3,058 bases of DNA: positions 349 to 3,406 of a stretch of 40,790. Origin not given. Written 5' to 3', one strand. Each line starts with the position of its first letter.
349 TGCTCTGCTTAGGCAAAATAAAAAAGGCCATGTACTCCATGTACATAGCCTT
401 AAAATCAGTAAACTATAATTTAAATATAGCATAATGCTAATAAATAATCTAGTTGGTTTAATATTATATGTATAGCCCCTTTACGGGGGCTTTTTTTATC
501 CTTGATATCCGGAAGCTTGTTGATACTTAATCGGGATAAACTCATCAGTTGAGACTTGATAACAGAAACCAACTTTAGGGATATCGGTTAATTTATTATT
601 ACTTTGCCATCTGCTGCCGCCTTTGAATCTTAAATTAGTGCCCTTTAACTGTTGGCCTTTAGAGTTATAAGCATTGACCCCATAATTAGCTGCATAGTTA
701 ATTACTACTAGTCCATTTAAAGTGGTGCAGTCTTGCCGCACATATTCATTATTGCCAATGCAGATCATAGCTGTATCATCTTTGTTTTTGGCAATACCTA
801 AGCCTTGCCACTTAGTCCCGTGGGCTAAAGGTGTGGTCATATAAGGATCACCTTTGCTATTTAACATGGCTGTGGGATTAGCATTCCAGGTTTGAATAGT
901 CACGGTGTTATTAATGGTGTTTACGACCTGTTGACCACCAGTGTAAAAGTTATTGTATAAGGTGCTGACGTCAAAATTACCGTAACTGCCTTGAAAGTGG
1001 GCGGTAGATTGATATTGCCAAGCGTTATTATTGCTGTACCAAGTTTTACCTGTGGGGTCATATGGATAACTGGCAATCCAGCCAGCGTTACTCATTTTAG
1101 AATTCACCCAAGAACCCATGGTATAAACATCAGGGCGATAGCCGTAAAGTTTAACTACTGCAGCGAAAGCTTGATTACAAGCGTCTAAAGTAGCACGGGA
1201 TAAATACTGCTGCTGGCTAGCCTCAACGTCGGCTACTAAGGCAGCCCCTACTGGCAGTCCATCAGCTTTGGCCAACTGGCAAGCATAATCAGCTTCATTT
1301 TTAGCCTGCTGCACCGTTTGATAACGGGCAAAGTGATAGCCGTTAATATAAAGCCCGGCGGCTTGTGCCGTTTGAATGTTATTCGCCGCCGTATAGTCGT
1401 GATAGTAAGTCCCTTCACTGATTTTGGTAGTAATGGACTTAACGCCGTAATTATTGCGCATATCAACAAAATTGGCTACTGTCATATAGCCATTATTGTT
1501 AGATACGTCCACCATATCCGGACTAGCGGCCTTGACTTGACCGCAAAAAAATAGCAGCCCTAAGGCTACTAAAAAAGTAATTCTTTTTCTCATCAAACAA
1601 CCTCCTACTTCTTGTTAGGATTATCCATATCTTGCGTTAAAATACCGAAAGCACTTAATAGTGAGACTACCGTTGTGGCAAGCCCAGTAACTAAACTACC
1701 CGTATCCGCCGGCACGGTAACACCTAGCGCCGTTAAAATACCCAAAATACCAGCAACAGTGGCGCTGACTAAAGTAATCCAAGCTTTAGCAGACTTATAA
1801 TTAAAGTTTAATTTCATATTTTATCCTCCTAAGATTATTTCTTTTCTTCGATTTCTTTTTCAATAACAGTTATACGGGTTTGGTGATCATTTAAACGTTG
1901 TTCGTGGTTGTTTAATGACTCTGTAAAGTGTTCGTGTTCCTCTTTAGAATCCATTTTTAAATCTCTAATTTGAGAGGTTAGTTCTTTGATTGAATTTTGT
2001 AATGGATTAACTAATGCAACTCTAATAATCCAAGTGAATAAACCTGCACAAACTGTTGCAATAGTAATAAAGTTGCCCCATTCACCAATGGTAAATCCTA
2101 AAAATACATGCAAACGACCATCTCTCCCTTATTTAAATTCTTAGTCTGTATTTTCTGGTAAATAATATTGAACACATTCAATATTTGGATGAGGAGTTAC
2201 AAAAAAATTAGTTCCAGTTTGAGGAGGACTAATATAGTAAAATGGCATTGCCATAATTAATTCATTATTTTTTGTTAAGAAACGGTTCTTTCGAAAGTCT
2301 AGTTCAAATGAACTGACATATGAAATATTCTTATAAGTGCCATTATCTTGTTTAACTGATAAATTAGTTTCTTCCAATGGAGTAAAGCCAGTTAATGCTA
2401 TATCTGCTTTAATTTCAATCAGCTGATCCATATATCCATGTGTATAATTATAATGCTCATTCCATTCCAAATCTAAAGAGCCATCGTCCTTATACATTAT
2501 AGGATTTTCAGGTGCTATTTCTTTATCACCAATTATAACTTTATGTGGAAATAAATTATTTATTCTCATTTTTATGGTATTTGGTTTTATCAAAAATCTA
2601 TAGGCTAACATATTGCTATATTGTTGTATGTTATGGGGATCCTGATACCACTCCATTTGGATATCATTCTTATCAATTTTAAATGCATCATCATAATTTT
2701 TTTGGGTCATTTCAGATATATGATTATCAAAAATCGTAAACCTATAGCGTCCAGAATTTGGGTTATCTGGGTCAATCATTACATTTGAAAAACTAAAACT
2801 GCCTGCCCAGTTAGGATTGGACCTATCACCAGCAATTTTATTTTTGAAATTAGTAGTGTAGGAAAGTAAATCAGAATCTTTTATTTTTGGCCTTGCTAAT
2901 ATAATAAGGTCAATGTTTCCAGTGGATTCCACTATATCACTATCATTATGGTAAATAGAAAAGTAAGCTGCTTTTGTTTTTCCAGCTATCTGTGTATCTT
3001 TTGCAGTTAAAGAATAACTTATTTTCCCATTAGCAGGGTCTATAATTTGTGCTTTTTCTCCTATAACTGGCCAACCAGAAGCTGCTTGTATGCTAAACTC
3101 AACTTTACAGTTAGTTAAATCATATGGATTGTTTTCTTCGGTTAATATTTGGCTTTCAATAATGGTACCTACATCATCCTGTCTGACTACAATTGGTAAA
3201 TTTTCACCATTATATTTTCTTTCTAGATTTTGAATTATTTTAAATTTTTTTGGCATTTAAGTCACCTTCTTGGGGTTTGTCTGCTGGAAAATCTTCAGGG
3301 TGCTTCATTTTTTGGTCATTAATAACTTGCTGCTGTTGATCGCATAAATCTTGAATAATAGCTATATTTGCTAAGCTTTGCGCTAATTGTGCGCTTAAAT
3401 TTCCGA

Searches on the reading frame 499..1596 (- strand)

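Call 30: search_protein_families(library=pfam, proteins=[window:499-1596:-], max_evalue=0.001)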
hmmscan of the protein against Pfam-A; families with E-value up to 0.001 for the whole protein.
seq(366 aa): 1 family
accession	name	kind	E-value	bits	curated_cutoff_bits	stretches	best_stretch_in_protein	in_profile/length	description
PF01183.26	Glyco_hydro_25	-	2.3e-26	93.7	27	1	29-203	1-179/180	Glycosyl hydrolases family 25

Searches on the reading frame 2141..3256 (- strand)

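Call 30: search_protein_families(library=pfam, proteins=[window:2141-3256:-], max_evalue=0.001)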
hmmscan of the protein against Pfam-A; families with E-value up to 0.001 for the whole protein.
window:2141-3256:- (371 aa): 1 family
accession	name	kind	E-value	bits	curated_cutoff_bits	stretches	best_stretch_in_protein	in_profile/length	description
PF10651.15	BppU_N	-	1.5e-15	57.6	23.1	1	14-116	12-112/142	BppU N-terminal domain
